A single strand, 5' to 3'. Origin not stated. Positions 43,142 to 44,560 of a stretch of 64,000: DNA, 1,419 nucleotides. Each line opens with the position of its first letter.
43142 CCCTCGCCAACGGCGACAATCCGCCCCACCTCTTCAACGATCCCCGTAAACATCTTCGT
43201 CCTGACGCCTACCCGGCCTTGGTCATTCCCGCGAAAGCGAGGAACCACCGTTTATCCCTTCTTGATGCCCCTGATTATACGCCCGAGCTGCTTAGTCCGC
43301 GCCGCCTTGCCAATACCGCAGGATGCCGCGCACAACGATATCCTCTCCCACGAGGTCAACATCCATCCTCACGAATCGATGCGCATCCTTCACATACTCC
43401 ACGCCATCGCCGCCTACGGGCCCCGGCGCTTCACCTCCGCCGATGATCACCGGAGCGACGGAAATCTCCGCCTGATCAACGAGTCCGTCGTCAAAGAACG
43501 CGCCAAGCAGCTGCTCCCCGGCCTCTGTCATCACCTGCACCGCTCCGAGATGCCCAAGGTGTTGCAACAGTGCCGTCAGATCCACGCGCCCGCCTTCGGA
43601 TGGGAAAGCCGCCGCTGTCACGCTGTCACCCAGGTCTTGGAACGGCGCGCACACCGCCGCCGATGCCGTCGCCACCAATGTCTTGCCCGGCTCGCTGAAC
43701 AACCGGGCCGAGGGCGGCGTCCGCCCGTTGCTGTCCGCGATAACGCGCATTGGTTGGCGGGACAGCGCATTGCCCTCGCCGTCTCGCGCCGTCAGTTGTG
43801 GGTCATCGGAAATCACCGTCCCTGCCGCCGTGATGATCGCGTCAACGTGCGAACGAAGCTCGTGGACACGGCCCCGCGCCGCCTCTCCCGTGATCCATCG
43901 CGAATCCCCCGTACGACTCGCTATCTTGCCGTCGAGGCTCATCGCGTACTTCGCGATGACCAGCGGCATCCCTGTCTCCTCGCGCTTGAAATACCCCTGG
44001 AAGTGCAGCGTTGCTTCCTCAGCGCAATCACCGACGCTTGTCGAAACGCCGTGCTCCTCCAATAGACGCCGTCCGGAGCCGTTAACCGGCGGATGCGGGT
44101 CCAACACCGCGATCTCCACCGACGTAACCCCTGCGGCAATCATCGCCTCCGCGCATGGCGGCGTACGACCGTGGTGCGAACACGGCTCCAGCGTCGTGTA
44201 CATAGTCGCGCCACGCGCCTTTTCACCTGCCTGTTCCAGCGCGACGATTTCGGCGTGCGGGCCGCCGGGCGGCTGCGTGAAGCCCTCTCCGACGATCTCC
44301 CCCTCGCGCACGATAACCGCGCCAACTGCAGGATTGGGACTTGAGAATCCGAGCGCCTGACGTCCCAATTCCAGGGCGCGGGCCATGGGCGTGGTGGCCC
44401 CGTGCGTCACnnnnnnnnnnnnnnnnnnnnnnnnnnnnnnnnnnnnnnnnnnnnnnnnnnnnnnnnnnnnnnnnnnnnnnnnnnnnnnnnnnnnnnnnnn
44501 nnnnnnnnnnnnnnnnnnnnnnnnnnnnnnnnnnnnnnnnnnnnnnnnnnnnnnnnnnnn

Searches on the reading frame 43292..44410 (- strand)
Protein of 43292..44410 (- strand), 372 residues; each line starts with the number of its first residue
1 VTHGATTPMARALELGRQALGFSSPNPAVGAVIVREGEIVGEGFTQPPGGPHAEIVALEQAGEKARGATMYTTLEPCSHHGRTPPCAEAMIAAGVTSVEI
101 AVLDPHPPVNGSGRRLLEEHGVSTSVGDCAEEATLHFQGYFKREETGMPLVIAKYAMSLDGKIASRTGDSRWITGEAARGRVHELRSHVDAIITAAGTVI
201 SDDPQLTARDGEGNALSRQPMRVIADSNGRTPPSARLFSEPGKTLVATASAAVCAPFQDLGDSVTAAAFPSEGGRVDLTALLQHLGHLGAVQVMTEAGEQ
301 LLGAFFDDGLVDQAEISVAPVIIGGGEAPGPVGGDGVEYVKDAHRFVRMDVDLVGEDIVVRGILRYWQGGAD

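Call 46: search_protein_families(library=pfam, proteins=[window:43292-44410:-], max_evalue=0.00001)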
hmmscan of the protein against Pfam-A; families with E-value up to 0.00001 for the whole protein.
window:43292-44410:- (372 aa): 3 families
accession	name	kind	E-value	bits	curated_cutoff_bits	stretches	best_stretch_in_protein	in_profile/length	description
PF01872.23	RibD_C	-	1.8e-46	158.9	24.1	1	149-344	1-181/197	RibD C-terminal domain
PF00383.29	dCMP_cyt_deam_1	-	1.5e-16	60.6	25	1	9-99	8-99/102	Cytidine and deoxycytidylate deaminase zinc-binding region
PF14437.12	MafB19-deam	-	5.4e-10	39.8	27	1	26-122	22-121/142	MafB19-like deaminase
